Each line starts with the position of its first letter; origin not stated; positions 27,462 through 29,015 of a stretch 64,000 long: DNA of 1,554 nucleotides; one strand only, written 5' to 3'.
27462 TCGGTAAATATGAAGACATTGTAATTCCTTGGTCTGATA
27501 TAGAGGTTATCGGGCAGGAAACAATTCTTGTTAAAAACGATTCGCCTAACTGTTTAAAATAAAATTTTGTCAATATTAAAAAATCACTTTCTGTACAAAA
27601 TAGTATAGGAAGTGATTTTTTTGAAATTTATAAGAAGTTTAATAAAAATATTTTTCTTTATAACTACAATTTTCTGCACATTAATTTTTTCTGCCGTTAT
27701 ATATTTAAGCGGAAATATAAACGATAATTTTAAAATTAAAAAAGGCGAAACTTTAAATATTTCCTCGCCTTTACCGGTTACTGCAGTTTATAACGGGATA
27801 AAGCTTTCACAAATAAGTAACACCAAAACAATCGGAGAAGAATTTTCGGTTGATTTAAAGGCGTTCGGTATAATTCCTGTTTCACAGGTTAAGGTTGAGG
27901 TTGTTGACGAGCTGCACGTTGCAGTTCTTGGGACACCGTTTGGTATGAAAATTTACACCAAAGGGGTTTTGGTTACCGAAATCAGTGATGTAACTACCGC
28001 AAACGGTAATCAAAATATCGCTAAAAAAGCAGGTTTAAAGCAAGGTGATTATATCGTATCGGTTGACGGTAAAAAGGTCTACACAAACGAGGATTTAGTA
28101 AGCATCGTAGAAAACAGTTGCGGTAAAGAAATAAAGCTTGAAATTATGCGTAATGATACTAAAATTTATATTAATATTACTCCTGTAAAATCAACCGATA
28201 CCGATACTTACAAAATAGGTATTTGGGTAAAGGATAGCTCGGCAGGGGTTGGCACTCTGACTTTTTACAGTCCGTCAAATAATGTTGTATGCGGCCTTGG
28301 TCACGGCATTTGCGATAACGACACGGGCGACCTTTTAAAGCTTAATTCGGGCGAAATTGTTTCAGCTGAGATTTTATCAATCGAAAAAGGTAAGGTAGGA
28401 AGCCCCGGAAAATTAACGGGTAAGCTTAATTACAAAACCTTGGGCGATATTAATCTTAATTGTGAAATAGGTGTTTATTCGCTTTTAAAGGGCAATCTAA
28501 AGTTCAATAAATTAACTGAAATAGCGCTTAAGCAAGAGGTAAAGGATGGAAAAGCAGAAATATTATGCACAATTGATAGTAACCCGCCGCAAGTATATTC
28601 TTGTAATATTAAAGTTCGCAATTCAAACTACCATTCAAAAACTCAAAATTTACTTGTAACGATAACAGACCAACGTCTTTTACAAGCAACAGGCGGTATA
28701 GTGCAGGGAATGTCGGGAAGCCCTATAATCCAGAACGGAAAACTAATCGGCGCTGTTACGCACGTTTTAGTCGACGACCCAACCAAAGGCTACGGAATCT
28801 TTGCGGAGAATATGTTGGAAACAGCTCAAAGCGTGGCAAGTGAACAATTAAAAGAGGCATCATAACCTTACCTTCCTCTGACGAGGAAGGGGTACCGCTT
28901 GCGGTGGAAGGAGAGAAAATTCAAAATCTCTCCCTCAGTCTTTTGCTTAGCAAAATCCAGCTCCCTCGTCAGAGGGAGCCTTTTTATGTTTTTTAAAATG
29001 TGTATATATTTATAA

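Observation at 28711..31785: The spoIVB 3' end occurs three times: a 2.9 kb AT-rich islet bounded by a 13-nt direct repeat, then two stacked, diverged remnants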

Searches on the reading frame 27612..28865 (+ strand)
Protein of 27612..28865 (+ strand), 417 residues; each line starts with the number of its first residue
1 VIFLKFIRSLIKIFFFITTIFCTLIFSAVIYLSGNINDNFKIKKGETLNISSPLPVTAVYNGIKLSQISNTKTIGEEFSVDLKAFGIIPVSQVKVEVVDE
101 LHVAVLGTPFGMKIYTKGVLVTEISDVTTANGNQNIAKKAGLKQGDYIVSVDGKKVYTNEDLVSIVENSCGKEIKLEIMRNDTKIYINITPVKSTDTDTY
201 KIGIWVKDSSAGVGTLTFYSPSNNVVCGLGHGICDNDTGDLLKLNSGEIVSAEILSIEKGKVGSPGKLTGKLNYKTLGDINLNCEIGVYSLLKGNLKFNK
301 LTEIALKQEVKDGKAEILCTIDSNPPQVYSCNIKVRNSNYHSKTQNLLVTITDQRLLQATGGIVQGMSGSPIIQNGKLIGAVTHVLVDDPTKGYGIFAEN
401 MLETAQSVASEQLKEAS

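Call 9: search_protein_families(library=pfam, proteins=[window:27612-28865:+], max_evalue=0.01)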
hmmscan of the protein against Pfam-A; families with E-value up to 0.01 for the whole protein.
window:27612-28865:+ (417 aa): 6 families
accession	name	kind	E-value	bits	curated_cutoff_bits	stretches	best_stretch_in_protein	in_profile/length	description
PF05580.18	Peptidase_S55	-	1.4e-79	267.4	25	1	199-402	2-210/210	SpoIVB peptidase S55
PF13180.12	PDZ_2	-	9.1e-09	35.9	27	1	136-189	24-78/80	PDZ domain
PF17820.7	PDZ_6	-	3.8e-07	30.2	27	1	136-178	10-52/54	PDZ domain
PF14685.13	PDZ_Tricorn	-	4.4e-05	23.8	25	1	140-183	36-81/88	Tricorn protease PDZ domain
PF00595.29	PDZ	-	0.00048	20.9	23.2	1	135-179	36-81/81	PDZ domain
PF04495.20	GRASP55_65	-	0.0011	19.7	27.7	1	135-186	54-106/138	GRASP55/65 PDZ-like domain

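Call 11: find_related_loci(query=window:27612-28865:+, collection=genome_contigs, flank=10000)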
Query window:27612-28865:+ (417 aa) in genome_contigs; peptide patterns used: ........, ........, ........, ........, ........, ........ (x = any residue, [..] = any of these).
599 stretches matched a pattern (row limit reached: there are more); 471 encode a relative of the query (tblastn E <= 1e-3); the best 80 are kept; 80 distinct loci.
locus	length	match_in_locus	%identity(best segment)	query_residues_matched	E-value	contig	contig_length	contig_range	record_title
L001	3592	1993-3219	80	3-411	0e+0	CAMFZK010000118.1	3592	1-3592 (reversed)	MAG: uncultured Clostridia bacterium isolate SRR15725436_bin.20_metaWRAP_v1.3_MAG genome assembly, contig: ERZ10622455.9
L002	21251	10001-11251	76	1-417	0e+0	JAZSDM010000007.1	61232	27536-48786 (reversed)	MAG: Acutalibacteraceae bacterium isolate T1900044598_TS20190064.MAGScoT_cleanbin_000011 SGB_674_k141_189941, whole geno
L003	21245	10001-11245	66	3-417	0e+0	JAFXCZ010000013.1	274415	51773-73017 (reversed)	MAG: Clostridia bacterium isolate RGIG6303 Sheep_Rectum-3__c994926, whole genome shotgun sequence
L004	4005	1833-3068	67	3-417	0e+0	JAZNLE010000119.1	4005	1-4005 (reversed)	MAG: Acutalibacteraceae bacterium isolate T1900044671_TS20190137.MAGScoT_cleanbin_000035 SGB_1591_k141_790520, whole gen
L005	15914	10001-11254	65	1-417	0e+0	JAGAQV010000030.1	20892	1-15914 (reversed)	MAG: Clostridia bacterium isolate RGIG8690 Water_deer_Colon-2__c491287, whole genome shotgun sequence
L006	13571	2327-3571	64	3-417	0e+0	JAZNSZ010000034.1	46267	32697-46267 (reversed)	MAG: Acutalibacteraceae bacterium isolate T1900044805_TS20190271.MAGScoT_cleanbin_000019 SGB_2751_k141_2386056, whole ge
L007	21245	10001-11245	63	3-417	0e+0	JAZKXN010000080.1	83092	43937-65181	MAG: Acutalibacteraceae bacterium isolate T1900045118_TC20190112.MAGScoT_cleanbin_000022 SGB_4820_k141_24547, whole geno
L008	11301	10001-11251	64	1-417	0e+0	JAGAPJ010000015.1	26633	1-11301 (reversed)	MAG: Clostridia bacterium isolate RGIG8652 Water_deer_Cecum.Co__c113745, whole genome shotgun sequence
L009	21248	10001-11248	65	1-417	0e+0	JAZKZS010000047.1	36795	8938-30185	MAG: Acutalibacteraceae bacterium isolate T1900045086_TC20190080.MAGScoT_cleanbin_000002 SGB_4684_k141_2984394, whole ge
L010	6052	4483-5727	65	3-417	0e+0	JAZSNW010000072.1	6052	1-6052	MAG: Acutalibacteraceae bacterium isolate T1900044549_TS20190015.MAGScoT_cleanbin_000120 SGB_202_k141_1683383, whole gen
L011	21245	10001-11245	64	3-417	0e+0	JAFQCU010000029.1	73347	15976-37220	MAG: Clostridia bacterium isolate RGIG1702 Goat_Cecum-2__c577227, whole genome shotgun sequence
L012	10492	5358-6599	64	4-417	2e-180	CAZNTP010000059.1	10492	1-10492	MAG TPA_asm: uncultured Ruminococcus sp. isolate SRP315200_co1_209 genome assembly, contig: NODE_14160_length_10492_cov_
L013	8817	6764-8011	64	3-417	0e+0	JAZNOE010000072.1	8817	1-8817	MAG: Acutalibacteraceae bacterium isolate T1900044652_TS20190118.MAGScoT_cleanbin_000100 SGB_1444_k141_1250799, whole ge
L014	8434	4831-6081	62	1-417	2e-179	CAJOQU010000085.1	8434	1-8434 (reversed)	uncultured Clostridia bacterium isolate Rumen_Coassembly_mag_859 genome assembly, contig: k87_6933624, whole genome shot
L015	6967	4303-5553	63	1-417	9e-179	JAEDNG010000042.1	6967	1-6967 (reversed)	MAG: Clostridiaceae bacterium isolate MAG286 NODE_11864_length_6967_cov_6.234809, whole genome shotgun sequence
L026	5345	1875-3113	61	4-416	5e-171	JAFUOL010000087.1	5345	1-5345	MAG: Clostridia bacterium isolate RGIG4680 Roe_deer_Rectum-5__c424610, whole genome shotgun sequence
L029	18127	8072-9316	61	4-417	6e-167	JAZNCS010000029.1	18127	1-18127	MAG: Acutalibacteraceae bacterium isolate T1900044730_TS20190196.MAGScoT_cleanbin_000024 SGB_2005_k141_2333313, whole ge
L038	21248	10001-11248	58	3-417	1e-162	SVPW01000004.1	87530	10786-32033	MAG: Oscillospiraceae bacterium isolate SIG601 NODE_6508_length_87530_cov_1.898241, whole genome shotgun sequence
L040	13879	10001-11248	57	3-417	2e-161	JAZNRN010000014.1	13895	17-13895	MAG: Acutalibacteraceae bacterium isolate T1900044816_TS20190282.MAGScoT_cleanbin_000016 SGB_2814_k141_326966, whole gen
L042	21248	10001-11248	57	3-417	2e-160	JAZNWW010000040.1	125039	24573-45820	MAG: Acutalibacteraceae bacterium isolate T1900044782_TS20190248.MAGScoT_cleanbin_000002 SGB_2575_k141_2444376, whole ge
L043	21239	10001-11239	58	4-417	1e-157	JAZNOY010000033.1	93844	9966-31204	MAG: Acutalibacteraceae bacterium isolate T1900044839_TS20190305.MAGScoT_cleanbin_000005 SGB_2931_k141_166676, whole gen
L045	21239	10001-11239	57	4-417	5e-157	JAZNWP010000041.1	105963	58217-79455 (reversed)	MAG: Acutalibacteraceae bacterium isolate T1900044783_TS20190249.MAGScoT_cleanbin_000004 SGB_2585_k141_1991034, whole ge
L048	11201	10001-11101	63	1-367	5e-155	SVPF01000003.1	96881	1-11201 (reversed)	MAG: Oscillospiraceae bacterium isolate SIG584 NODE_5418_length_96881_cov_3.000558, whole genome shotgun sequence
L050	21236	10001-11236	57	4-417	2e-154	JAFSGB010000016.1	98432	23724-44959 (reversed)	MAG: Clostridia bacterium isolate RGIG3110 Goat_Rectum-6__c261335, whole genome shotgun sequence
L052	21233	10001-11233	58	7-417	4e-154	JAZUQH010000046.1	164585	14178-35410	MAG: Acutalibacteraceae bacterium isolate T1900044860_TS20190326.MAGScoT_cleanbin_000003 SGB_3093_k141_1084919, whole ge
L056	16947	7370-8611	58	4-417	2e-149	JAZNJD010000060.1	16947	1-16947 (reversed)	MAG: Acutalibacteraceae bacterium isolate T1900044681_TS20190147.MAGScoT_cleanbin_000007 SGB_1690_k141_441334, whole gen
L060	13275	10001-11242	54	1-417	2e-145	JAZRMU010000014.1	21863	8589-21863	MAG: Acutalibacteraceae bacterium isolate T1900045419_YK20190109.MAGScoT_cleanbin_000021 SGB_7038_k141_2754060, whole ge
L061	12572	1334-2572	54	6-417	1e-144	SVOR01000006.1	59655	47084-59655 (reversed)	MAG: Oscillospiraceae bacterium isolate SIG570 NODE_3000_length_59655_cov_1.723256, whole genome shotgun sequence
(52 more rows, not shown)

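Call 17: search_protein_families(library=pfam, proteins=[L002:14586-15383:-, L002:15535-17658:+, L002:17879-19030:+, L002:19027-19875:+, L003:11382-15746:+, L007:12201-13538:+, L007:13574-14971:+, L007:14989-15903:+, L007:15918-16472:+, L007:16450-17496:+], max_evalue=0.001)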
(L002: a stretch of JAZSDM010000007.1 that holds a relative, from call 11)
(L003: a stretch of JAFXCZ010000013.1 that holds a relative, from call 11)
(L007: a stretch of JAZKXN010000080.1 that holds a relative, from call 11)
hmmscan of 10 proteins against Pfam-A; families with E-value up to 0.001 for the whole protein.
L002:14586-15383:- (265 aa): 2 families
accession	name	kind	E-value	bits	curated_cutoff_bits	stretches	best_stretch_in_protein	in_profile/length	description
PF12833.13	HTH_18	-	5e-14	52.8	33.6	1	187-258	7-78/80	Helix-turn-helix domain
PF00165.29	HTH_AraC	-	6.9e-11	42.4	26.6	1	225-258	9-41/42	Bacterial regulatory helix-turn-helix proteins, AraC family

L002:15535-17658:+ (707 aa): 2 families
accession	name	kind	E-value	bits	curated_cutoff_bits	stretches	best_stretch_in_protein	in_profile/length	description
PF02901.20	PFL-like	-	9.1e-86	289.3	24.3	1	105-542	159-623/647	Pyruvate formate lyase-like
PF01228.26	Gly_radical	-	4.3e-22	79.1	22.2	1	587-689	4-106/106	Glycine radical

L002:17879-19030:+ (383 aa): 1 family
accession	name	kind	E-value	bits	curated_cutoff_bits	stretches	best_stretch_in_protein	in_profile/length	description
PF00144.29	Beta-lactamase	-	6.4e-56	190.3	27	1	13-339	6-309/329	Beta-lactamase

L002:19027-19875:+ (282 aa): 7 families
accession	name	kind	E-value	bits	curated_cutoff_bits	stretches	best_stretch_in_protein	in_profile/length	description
PF04055.27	Radical_SAM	-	3.3e-15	57.1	29.5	1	86-227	13-162/166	Radical SAM superfamily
PF13353.11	Fer4_12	-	1e-13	52.2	22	1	20-158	1-93/137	4Fe-4S single cluster domain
PF00037.32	Fer4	-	1.2e-09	38.1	21.1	2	73-92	4-23/24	4Fe-4S binding domain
PF12837.12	Fer4_6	-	2.1e-07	31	25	0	57-73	6-22/24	4Fe-4S binding domain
PF12797.12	Fer4_2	-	2.2e-05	24.5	24.5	1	53-72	3-22/22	4Fe-4S binding domain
PF12838.12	Fer4_7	-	0.00017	22.4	27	0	51-73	29-51/52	4Fe-4S dicluster domain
PF13484.11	Fer4_16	-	0.0002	22.5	30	0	45-73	36-66/66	4Fe-4S double cluster binding domain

L003:11382-15746:+ (1454 aa): 3 families
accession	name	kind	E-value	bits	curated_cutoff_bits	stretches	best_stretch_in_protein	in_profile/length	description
PF18998.6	Flg_new_2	-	1.4e-09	38.3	23.6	1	1036-1102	3-69/73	Divergent InlB B-repeat domain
PF13306.12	LRR_5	-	1.8e-06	28.3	27.7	1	1324-1372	11-58/127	BspA type Leucine rich repeat region (6 copies)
PF00404.24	Dockerin_1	-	2.6e-06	28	22.9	0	1396-1421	32-57/57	Dockerin type I domain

L007:12201-13538:+ (445 aa): 2 families
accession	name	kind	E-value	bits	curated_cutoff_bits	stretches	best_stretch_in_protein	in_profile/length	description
PF13378.12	MR_MLE_C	-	3.7e-43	148.2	29.4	1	227-409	32-214/219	Enolase C-terminal domain-like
PF02746.21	MR_MLE_N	-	2.7e-11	44.1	22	1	26-112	27-117/117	Mandelate racemase / muconate lactonizing enzyme, N-terminal domain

L007:13574-14971:+ (465 aa): 1 family
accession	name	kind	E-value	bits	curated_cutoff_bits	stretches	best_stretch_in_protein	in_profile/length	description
PF00331.26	Glyco_hydro_10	-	4.7e-26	92.2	22.1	1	91-404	21-306/311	Glycosyl hydrolase family 10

L007:14989-15903:+ (304 aa): 1 family
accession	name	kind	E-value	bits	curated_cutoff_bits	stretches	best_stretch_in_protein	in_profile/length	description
PF03737.21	RraA-like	-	9.4e-14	52.3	24.5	1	69-215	25-150/152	Aldolase/RraA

L007:15918-16472:+ (184 aa): 1 family
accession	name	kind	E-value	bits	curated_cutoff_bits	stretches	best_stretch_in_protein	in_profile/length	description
PF01081.25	Aldolase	-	6e-63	212.3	27.8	1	3-177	9-183/196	KDPG and KHG aldolase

L007:16450-17496:+ (348 aa): 1 family
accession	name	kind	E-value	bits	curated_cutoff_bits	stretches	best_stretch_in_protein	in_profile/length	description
PF00294.29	PfkB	-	2.3e-33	116.3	25.8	1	9-327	1-297/302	pfkB family carbohydrate kinase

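Call 18: search_protein_families(library=pfam, proteins=[L007:17508-18236:+, L007:18233-18901:+, L026:3224-4171:+, L026:4271-5191:+, L029:9445-11718:-, L038:11359-12144:+, L040:12101-13564:+, L042:11954-13201:+, L043:12332-14173:+, L043:15659-16963:+], max_evalue=0.001)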
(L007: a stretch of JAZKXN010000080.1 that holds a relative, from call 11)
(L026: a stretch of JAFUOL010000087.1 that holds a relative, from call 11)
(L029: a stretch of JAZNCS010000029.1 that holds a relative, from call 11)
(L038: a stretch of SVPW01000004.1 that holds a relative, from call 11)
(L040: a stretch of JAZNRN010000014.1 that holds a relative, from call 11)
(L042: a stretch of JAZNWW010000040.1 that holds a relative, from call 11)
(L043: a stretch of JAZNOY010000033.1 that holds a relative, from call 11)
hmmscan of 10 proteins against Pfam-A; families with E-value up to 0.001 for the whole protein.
L007:17508-18236:+ (242 aa): 4 families
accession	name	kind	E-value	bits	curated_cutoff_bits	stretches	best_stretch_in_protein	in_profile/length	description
PF00106.31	adh_short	-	9.8e-47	159.4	26.6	1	2-188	1-190/195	short chain dehydrogenase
PF13561.12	adh_short_C2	-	1.9e-46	159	27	1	10-238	5-234/236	Enoyl-(Acyl carrier protein) reductase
PF01370.27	Epimerase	-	2.1e-09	37.6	20.9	1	5-162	2-157/240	NAD dependent epimerase/dehydratase family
PF08659.16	KR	-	4.8e-06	27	22.6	1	4-161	3-163/180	KR domain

L007:18233-18901:+ (222 aa): 3 families
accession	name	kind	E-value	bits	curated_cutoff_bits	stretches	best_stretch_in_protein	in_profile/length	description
PF13483.12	Lactamase_B_3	-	2.4e-16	60.6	24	1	2-190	1-160/160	Beta-lactamase superfamily domain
PF12706.13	Lactamase_B_2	-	2.6e-16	60.3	27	1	20-191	3-200/200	Beta-lactamase superfamily domain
PF00753.33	Lactamase_B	-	2.7e-08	34.4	22.7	1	6-63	4-56/196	Metallo-beta-lactamase superfamily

L026:3224-4171:+ (315 aa): 1 family
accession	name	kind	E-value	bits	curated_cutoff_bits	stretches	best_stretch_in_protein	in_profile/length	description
PF02661.23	Fic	-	2e-06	29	24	1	178-269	3-93/93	Fic/DOC family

L026:4271-5191:+ (306 aa): 4 families
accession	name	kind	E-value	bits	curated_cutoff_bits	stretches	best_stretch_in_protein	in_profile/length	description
PF01381.28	HTH_3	-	9e-13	48.5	23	1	9-61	1-53/55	Helix-turn-helix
PF12844.13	HTH_19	-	2.8e-08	34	30.2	1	6-64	1-59/64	Helix-turn-helix domain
PF13443.12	HTH_26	-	9.8e-07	29.4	22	1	8-69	1-63/63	Cro/C1-type HTH DNA-binding domain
PF13560.12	HTH_31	-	1.6e-06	28.8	27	1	5-60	2-58/64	Helix-turn-helix domain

L029:9445-11718:- (757 aa): 2 families
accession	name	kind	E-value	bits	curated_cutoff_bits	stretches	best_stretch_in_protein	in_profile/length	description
PF13306.12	LRR_5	-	1e-66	223.1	27.7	4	496-615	6-126/127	BspA type Leucine rich repeat region (6 copies)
PF13855.12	LRR_8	-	4.1e-08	33.3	27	0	365-393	28-56/61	Leucine rich repeat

L038:11359-12144:+ (261 aa): 0 families

L040:12101-13564:+ (487 aa): 1 family
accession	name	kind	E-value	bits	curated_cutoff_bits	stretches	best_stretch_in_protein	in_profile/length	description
PF07690.21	MFS_1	-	4.5e-18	65.7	33.4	1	92-426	7-347/347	Major Facilitator Superfamily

L042:11954-13201:+ (415 aa): 0 families

L043:12332-14173:+ (613 aa): 4 families
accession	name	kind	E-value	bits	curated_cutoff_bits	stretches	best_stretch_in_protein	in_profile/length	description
PF07944.18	Beta-AFase-like_GH127_cat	-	8.9e-35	120.8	24.9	1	57-357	37-331/376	Beta-L-arabinofuranosidase, GH127 catalytic domain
PF20736.2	Glyco_hydro127M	-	7e-14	52.2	24.2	1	422-515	3-95/95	Beta-L-arabinofuranosidase, GH127 middle domain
PF03663.20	Glyco_hydro_76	-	3.6e-05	23.9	25.9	0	174-222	204-252/366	Glycosyl hydrolase family 76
PF23981.1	DUF7305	-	0.00019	21.8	27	1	418-492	47-111/185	Domain of unknown function (DUF7305)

L043:15659-16963:+ (434 aa): 1 family
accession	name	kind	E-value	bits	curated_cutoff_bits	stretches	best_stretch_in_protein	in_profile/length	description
PF06134.17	RhaA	-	7.1e-174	579.3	22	1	16-433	6-417/417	L-rhamnose isomerase (RhaA)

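Call 19: search_protein_families(library=pfam, proteins=[L043:16969-18321:+, L043:18324-19139:+, L045:11361-12062:+, L045:12049-13416:+, L050:11690-13570:+, L052:13852-15420:-, L056:10233-11132:-, L060:11280-11648:+, L060:11648-12712:+, L061:2715-4607:+], max_evalue=0.001)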
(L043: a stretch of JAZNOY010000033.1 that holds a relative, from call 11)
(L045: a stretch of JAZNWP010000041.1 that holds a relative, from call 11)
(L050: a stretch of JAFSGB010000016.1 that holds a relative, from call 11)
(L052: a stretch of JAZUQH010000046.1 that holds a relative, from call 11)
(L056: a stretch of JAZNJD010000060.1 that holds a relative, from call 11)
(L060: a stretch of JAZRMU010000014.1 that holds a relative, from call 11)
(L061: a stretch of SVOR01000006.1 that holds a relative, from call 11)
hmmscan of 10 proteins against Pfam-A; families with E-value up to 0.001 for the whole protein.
L043:16969-18321:+ (450 aa): 2 families
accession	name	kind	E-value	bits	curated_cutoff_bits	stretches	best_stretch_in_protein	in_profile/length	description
PF00370.27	FGGY_N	-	5.7e-30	105.1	28.8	1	3-240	1-243/245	FGGY family of carbohydrate kinases, N-terminal domain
PF02782.22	FGGY_C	-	5.6e-27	95.3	27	1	250-432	1-196/198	FGGY family of carbohydrate kinases, C-terminal domain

L043:18324-19139:+ (271 aa): 1 family
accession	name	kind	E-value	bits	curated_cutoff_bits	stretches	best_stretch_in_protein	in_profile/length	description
PF00596.27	Aldolase_II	-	2.6e-25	89.8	22.2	1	12-236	2-182/183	Class II Aldolase and Adducin N-terminal domain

L045:11361-12062:+ (233 aa): 5 families
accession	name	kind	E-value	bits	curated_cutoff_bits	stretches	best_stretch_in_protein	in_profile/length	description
PF01381.28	HTH_3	-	2.3e-16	60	23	1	16-67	4-55/55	Helix-turn-helix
PF12844.13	HTH_19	-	2.1e-12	47.2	30.2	1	10-71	1-62/64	Helix-turn-helix domain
PF13560.12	HTH_31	-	2.4e-09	37.8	27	1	10-67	3-61/64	Helix-turn-helix domain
PF07022.19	Phage_CI_repr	-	0.00028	21.6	22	1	21-68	11-58/65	Bacteriophage CI repressor helix-turn-helix domain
PF13443.12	HTH_26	-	0.00097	19.8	22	0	18-70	7-60/63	Cro/C1-type HTH DNA-binding domain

L045:12049-13416:+ (455 aa): 1 family
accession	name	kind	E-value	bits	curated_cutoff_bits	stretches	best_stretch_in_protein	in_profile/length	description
PF07719.23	TPR_2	-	2.2e-05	24.7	27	0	212-235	2-25/34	Tetratricopeptide repeat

L050:11690-13570:+ (626 aa): 1 family
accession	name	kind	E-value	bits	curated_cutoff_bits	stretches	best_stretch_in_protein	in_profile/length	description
PF13306.12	LRR_5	-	9.7e-54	181.1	27.7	3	63-165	11-111/127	BspA type Leucine rich repeat region (6 copies)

L052:13852-15420:- (522 aa): 3 families
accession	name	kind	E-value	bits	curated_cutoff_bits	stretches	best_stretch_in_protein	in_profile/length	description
PF02129.25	Peptidase_S15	-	7.2e-37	127.9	23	1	22-273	1-261/262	X-Pro dipeptidyl-peptidase (S15 family)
PF08530.16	PepX_C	-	2.5e-09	37.8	22.5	1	352-513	56-209/217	X-Pro dipeptidyl-peptidase C-terminal non-catalytic domain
PF05448.18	AXE1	-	0.00022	20.6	21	1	7-128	50-163/321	Acetyl xylan esterase (AXE1)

L056:10233-11132:- (299 aa): 1 family
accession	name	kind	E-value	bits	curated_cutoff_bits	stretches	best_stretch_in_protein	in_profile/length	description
PF03547.23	Mem_trans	-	1.6e-32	112.9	25.7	2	4-154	2-154/343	Membrane transport protein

L060:11280-11648:+ (122 aa): 1 family
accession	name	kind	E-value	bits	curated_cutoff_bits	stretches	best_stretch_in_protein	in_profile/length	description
PF03551.20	PadR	-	1.1e-20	73.8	27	1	29-99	1-73/75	Transcriptional regulator PadR-like family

L060:11648-12712:+ (354 aa): 1 family
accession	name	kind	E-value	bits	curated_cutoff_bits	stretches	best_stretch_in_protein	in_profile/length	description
PF06304.16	DUF1048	-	9.6e-08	32.8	29.6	1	10-78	18-87/102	Protein of unknown function (DUF1048)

L061:2715-4607:+ (630 aa): 0 families
